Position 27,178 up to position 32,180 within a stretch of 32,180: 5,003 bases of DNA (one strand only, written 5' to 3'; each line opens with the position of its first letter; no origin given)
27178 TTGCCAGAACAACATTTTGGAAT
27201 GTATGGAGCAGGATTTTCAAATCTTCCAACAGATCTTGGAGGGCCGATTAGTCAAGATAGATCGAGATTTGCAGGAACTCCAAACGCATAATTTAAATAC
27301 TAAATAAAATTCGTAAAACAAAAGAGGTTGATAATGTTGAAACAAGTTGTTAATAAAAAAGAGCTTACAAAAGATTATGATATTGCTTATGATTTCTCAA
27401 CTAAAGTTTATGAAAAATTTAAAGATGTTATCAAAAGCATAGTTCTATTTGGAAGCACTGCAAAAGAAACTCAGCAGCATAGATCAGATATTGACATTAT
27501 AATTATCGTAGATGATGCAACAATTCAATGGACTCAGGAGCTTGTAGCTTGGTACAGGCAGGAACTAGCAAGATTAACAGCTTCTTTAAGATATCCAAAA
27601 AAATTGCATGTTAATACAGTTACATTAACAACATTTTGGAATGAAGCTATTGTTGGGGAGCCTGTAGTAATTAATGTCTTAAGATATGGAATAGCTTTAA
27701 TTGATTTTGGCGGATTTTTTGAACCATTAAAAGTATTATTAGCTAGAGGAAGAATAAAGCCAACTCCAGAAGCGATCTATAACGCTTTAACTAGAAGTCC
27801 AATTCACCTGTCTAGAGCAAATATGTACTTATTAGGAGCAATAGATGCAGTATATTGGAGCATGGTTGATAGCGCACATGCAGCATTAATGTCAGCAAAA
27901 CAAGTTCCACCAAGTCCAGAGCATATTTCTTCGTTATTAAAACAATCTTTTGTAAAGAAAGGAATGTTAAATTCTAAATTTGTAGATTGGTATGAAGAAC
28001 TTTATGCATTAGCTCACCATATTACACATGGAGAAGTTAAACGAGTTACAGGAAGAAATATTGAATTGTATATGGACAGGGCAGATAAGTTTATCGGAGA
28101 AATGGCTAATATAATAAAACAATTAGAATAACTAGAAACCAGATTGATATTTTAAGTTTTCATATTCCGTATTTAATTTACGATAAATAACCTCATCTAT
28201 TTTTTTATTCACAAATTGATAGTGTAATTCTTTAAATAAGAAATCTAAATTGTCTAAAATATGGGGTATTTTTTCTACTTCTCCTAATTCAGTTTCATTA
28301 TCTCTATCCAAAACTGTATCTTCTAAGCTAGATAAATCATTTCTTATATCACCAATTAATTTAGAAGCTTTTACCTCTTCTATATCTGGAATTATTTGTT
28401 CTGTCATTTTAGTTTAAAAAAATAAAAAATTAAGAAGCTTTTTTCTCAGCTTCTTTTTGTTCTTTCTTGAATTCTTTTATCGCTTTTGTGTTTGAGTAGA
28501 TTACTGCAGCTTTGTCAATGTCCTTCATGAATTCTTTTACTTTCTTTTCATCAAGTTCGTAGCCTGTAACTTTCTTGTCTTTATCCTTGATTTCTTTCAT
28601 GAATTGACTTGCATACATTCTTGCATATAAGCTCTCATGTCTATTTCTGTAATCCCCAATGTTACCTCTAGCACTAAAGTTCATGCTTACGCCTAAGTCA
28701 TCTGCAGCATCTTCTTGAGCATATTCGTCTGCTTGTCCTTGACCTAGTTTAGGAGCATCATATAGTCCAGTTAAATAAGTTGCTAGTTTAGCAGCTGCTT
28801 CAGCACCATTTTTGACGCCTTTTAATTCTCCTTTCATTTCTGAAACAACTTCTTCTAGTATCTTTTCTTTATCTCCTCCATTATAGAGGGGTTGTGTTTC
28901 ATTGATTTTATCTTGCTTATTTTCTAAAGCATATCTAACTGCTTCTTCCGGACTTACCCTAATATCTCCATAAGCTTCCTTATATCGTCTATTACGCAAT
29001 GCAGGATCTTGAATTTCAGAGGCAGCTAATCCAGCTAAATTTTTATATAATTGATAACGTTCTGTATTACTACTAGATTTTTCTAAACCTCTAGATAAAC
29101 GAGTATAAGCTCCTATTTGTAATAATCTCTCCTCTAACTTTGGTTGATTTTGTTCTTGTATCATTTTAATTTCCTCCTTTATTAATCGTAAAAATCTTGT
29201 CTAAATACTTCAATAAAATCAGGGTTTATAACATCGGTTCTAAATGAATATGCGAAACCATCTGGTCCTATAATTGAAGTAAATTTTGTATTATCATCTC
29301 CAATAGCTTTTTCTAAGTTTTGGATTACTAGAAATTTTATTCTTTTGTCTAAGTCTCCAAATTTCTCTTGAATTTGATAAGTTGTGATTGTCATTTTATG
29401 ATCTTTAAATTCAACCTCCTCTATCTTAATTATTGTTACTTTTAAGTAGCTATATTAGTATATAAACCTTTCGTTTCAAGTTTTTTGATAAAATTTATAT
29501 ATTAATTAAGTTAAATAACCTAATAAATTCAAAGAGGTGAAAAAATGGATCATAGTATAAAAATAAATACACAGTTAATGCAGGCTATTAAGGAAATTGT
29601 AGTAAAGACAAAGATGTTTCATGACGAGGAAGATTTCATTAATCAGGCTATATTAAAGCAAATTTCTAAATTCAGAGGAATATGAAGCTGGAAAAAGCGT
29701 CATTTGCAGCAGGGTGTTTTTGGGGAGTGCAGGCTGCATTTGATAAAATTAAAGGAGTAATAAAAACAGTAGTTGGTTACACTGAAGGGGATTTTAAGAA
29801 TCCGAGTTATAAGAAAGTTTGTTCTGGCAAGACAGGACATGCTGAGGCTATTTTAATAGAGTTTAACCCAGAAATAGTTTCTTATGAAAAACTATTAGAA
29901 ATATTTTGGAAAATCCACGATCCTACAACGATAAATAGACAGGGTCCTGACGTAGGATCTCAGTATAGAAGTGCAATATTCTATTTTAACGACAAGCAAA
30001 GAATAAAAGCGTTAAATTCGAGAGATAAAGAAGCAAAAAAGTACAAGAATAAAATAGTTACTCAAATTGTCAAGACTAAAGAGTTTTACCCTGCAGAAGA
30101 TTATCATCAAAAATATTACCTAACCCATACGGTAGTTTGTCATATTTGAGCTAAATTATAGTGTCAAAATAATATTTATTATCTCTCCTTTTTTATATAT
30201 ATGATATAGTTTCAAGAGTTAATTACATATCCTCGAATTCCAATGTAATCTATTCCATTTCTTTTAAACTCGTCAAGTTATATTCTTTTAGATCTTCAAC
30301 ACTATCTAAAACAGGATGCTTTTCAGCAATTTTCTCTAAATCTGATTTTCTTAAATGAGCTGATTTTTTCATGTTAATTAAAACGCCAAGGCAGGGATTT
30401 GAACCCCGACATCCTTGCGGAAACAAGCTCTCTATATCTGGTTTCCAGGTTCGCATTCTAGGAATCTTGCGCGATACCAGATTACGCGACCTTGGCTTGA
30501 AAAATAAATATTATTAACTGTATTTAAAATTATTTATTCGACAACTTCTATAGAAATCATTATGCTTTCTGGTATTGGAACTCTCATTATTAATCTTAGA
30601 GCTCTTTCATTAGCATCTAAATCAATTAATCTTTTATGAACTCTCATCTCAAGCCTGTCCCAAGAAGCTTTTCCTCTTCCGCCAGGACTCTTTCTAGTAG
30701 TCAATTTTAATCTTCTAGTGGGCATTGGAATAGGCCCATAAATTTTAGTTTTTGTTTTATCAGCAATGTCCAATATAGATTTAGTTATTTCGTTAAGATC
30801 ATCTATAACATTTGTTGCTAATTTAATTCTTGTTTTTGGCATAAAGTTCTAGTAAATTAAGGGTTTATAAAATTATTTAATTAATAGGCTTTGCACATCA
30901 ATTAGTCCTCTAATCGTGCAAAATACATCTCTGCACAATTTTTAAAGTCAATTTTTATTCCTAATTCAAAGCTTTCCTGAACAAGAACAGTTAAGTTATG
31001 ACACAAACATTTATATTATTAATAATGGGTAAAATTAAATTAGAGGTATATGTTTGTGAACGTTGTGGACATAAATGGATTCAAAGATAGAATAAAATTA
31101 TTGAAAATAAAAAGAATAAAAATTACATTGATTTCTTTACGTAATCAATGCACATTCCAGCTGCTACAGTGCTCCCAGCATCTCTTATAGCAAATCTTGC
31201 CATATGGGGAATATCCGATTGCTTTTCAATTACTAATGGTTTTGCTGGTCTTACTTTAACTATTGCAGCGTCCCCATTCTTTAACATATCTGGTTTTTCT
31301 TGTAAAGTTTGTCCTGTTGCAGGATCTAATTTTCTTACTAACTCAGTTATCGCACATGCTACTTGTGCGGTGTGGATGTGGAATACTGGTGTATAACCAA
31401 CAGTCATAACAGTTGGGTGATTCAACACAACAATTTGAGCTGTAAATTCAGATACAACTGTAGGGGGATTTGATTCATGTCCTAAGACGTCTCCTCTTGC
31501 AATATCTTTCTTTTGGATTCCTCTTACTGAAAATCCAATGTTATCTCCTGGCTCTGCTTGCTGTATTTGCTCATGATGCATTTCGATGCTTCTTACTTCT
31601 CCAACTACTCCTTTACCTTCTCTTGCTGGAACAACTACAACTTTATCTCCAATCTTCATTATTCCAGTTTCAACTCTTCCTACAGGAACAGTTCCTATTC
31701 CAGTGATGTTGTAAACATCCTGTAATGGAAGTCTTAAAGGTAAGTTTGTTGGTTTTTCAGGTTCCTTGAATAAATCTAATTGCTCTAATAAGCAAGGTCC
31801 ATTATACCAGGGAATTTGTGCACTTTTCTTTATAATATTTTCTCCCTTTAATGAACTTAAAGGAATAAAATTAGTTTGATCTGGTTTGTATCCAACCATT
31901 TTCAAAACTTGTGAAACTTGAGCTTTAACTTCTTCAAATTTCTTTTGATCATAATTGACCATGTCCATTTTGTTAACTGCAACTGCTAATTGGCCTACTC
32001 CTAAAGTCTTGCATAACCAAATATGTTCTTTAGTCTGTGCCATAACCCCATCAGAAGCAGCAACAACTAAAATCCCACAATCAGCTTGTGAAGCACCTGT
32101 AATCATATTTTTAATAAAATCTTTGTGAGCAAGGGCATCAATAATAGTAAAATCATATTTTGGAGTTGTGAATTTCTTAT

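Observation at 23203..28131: Co-directional four-gene cluster of orphan proteins around a split TIM barrel and an NTase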

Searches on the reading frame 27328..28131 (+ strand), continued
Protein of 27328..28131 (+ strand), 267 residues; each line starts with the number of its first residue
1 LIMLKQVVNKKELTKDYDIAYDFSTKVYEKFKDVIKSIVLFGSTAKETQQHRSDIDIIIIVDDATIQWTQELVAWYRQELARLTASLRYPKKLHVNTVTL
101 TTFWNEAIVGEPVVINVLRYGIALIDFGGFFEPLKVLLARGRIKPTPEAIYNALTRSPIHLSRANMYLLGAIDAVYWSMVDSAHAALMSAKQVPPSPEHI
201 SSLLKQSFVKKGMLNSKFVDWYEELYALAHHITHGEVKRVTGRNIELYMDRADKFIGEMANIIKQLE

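Call 56: search_protein_families(library=pfam, alignment_id=A3, max_evalue=0.01)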
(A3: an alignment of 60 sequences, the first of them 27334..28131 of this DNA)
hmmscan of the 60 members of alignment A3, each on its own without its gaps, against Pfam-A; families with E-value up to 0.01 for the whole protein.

A. member 1, window:27334-28131:+ (265 aa): 3 families
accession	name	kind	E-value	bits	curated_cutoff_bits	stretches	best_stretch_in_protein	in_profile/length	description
PF01909.29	NTP_transf_2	-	8.1e-09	36.2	21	1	24-94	7-70/93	Nucleotidyltransferase domain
PF18765.7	Polbeta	-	1.2e-08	35.4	26.9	1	30-69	10-48/93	Polymerase beta, Nucleotidyltransferase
PF22600.2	MTPAP-like_central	-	0.0024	18.4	27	1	23-68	27-71/139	Poly(A) RNA polymerase, mitochondrial-like, central palm domain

B. families by the number of members that match (of 60 scanned): 5 families
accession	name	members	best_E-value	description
PF18765.7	Polbeta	60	2.9e-09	Polymerase beta, Nucleotidyltransferase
PF01909.29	NTP_transf_2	59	7.4e-12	Nucleotidyltransferase domain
PF22600.2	MTPAP-like_central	40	2.1e-05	Poly(A) RNA polymerase, mitochondrial-like, central palm domain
PF15927.10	Casc1_N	1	0.0033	Cancer susceptibility candidate 1 N-terminus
PF24475.1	RBD_DEAH11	1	0.0078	DEAH11-like, RNA-binding domain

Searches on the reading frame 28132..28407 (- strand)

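Call 3: search_protein_families(library=pfam, proteins=[window:28132-28407:-], max_evalue=0.1)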
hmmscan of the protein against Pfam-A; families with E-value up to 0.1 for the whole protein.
window:28132-28407:- (91 aa): 1 family
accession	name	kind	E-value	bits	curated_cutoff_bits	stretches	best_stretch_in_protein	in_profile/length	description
PF20707.3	bDLD2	-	0.067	14.1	25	1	3-41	26-63/93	Bacterial Death-like domain 2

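Call 4: search_protein_families(library=padloc, proteins=[window:28132-28407:-], max_evalue=0.1)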
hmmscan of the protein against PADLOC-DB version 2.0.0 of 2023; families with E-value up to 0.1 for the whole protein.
window:28132-28407:- (91 aa): 0 families

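Call 9: search_protein_families(library=ncbifam, proteins=[window:28132-28407:-], max_evalue=0.1)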
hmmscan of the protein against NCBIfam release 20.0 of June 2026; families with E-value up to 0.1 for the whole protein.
window:28132-28407:- (91 aa): 0 families

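Call 10: search_protein_families(library=phrogs, proteins=[window:28132-28407:-], max_evalue=0.1)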
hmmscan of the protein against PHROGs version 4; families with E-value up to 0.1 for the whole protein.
window:28132-28407:- (91 aa): 1 family
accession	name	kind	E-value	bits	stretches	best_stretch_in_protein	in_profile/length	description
phrog_16549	-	unknown function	0.024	15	1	16-80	12-74/343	-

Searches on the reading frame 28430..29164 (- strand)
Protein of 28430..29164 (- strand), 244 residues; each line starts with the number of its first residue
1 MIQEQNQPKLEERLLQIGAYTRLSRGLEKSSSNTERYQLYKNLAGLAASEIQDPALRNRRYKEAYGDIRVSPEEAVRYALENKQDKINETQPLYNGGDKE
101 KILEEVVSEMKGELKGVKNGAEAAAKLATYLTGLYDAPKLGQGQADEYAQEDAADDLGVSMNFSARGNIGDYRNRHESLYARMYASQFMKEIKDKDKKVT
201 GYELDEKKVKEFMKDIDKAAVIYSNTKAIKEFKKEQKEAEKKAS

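Call 3: search_protein_families(library=pfam, proteins=[window:28430-29164:-], max_evalue=0.1)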
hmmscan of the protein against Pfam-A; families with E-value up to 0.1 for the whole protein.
window:28430-29164:- (244 aa): 0 families

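Call 4: search_protein_families(library=padloc, proteins=[window:28430-29164:-], max_evalue=0.1)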
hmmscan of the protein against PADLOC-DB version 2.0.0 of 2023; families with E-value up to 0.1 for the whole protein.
window:28430-29164:- (244 aa): 0 families

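Call 9: search_protein_families(library=ncbifam, proteins=[window:28430-29164:-], max_evalue=0.1)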
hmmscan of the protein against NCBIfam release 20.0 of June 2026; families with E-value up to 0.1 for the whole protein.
window:28430-29164:- (244 aa): 1 family
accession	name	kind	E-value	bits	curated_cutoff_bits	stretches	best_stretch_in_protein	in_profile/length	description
TIGR01411.1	tatAE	subfamily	0.039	13.5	53.9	0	226-241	31-46/47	twin-arginine translocase TatA/TatE family subunit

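Call 10: search_protein_families(library=phrogs, proteins=[window:28430-29164:-], max_evalue=0.1)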
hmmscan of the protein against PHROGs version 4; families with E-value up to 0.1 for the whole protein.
window:28430-29164:- (244 aa): 0 families

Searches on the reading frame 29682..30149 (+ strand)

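Call 6: search_protein_families(library=pfam, proteins=[window:29682-30149:+], max_evalue=0.001)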
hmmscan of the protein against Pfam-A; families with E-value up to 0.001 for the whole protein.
window:29682-30149:+ (155 aa): 1 family
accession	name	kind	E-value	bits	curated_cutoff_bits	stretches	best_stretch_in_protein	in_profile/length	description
PF01625.27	PMSR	-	1.5e-62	210.8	23.7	1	5-149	1-147/153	Peptide methionine sulfoxide reductase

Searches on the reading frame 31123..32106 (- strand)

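Call 6: search_protein_families(library=pfam, proteins=[window:31123-32106:-], max_evalue=0.001)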
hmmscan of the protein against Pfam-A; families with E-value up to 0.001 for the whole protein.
window:31123-32106:- (327 aa): 5 families
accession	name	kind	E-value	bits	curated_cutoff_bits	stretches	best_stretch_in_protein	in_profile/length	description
PF22594.2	GTP-eEF1A_C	-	3.6e-35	120.8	27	1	220-319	1-100/101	GTP-eEF1A C-terminal domain-like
PF03143.23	GTP_EFTU_D3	-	1.4e-28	99.8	27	1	215-319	2-102/106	Elongation factor Tu C-terminal domain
PF00009.33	GTP_EFTU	-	9.2e-23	81.2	26.5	1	1-92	86-176/188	Elongation factor Tu GTP binding domain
PF03144.31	GTP_EFTU_D2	-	6e-19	68.7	30.3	1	138-208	1-72/73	Elongation factor Tu domain 2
PF14578.12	GTP_EFTU_D4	-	0.00022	21.5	23.8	1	142-208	21-85/86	Elongation factor Tu domain 4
